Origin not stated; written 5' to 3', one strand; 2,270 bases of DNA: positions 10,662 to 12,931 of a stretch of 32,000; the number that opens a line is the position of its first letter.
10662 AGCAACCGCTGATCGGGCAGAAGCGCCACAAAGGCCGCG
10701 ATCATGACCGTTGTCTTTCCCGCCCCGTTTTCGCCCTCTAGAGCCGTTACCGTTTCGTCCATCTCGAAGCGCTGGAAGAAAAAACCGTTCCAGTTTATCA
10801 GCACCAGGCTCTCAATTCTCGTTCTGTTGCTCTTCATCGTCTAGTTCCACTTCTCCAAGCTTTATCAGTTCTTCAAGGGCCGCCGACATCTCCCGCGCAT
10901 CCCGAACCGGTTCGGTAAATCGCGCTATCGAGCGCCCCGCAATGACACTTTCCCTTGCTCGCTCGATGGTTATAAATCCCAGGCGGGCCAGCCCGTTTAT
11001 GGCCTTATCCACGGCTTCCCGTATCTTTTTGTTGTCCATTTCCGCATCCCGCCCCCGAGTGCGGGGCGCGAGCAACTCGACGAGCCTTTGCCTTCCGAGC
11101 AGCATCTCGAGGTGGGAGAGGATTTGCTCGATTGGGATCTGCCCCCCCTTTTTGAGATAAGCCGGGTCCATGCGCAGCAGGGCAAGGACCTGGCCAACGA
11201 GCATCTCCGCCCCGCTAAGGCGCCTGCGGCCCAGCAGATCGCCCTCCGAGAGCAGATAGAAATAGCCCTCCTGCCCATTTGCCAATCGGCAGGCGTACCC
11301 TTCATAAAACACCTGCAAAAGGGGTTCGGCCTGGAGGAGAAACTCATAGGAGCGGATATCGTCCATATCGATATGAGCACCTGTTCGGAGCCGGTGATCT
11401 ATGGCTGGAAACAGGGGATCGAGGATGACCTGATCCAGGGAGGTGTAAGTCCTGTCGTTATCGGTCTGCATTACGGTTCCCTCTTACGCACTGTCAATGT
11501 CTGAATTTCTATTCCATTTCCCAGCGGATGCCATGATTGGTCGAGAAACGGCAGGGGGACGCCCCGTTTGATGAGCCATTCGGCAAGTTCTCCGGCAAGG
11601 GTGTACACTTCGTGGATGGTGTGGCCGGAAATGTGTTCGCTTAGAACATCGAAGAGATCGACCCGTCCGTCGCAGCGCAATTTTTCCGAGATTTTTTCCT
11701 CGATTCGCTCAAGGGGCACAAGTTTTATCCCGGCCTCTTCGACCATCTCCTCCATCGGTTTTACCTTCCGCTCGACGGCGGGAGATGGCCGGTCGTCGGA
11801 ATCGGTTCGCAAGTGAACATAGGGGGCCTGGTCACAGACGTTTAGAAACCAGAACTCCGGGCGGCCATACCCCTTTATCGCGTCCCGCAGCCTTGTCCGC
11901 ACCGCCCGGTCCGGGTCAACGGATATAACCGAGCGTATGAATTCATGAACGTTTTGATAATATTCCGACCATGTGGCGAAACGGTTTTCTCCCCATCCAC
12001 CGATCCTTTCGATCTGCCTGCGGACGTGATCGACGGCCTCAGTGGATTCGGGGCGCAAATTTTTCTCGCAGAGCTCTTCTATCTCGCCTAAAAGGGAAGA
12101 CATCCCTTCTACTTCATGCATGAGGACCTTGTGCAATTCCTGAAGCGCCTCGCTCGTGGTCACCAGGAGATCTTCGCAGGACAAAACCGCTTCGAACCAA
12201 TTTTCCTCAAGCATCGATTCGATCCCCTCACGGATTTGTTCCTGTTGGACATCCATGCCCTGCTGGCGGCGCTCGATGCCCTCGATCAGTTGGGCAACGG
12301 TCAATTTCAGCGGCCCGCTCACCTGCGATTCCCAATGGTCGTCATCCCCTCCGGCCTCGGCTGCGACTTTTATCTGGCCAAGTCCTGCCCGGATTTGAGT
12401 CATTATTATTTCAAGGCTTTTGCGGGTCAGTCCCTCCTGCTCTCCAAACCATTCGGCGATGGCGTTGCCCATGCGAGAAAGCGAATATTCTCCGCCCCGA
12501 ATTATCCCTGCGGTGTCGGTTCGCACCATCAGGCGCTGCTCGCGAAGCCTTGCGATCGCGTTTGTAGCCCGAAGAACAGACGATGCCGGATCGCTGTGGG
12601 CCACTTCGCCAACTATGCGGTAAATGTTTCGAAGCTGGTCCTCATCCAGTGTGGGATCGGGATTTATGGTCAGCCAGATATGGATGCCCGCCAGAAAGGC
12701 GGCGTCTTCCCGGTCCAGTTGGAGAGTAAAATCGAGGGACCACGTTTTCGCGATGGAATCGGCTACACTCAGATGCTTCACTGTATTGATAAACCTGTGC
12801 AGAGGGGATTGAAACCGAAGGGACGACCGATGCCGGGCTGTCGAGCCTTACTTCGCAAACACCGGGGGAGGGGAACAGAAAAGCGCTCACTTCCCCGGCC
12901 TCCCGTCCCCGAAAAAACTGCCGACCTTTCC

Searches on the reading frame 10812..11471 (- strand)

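Call 45: search_protein_families(library=pfam, proteins=[window:10812-11471:-], max_evalue=0.001)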
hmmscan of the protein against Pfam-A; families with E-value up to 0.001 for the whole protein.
window:10812-11471:- (219 aa): 2 families
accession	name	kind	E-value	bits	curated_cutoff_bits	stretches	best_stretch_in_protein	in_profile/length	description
PF04288.19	MukE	-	1.4e-32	112.9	25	1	12-217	5-210/229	MukE-like family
PF21980.2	MksE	-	6.9e-26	92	27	1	19-189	1-162/163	Condensin complex protein MksE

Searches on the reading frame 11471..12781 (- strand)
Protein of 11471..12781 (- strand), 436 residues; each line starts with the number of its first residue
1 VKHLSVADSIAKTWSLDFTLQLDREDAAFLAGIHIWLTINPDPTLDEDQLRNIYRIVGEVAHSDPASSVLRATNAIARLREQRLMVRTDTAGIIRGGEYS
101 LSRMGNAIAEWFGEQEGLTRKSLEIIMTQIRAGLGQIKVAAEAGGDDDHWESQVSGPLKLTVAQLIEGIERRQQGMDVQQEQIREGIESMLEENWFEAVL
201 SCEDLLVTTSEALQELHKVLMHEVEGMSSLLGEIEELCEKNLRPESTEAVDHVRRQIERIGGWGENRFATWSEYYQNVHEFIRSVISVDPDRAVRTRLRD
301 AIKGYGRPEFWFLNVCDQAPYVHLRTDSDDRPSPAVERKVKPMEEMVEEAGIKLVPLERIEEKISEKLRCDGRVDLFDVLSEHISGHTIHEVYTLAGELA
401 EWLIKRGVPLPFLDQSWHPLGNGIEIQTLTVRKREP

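Call 45: search_protein_families(library=pfam, proteins=[window:11471-12781:-], max_evalue=0.001)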
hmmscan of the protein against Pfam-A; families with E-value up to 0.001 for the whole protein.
window:11471-12781:- (436 aa): 3 families
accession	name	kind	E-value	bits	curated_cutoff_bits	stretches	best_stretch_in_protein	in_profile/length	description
PF17192.9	MukF_M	-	4.2e-25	88.9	25.2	1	123-276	5-159/161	MukF middle domain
PF03882.20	KicB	-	3.8e-10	40.5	22.1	1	7-114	7-114/115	MukF winged-helix domain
PF17193.9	MukF_C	-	8.5e-07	29.8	27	1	281-396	2-116/158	MukF C-terminal domain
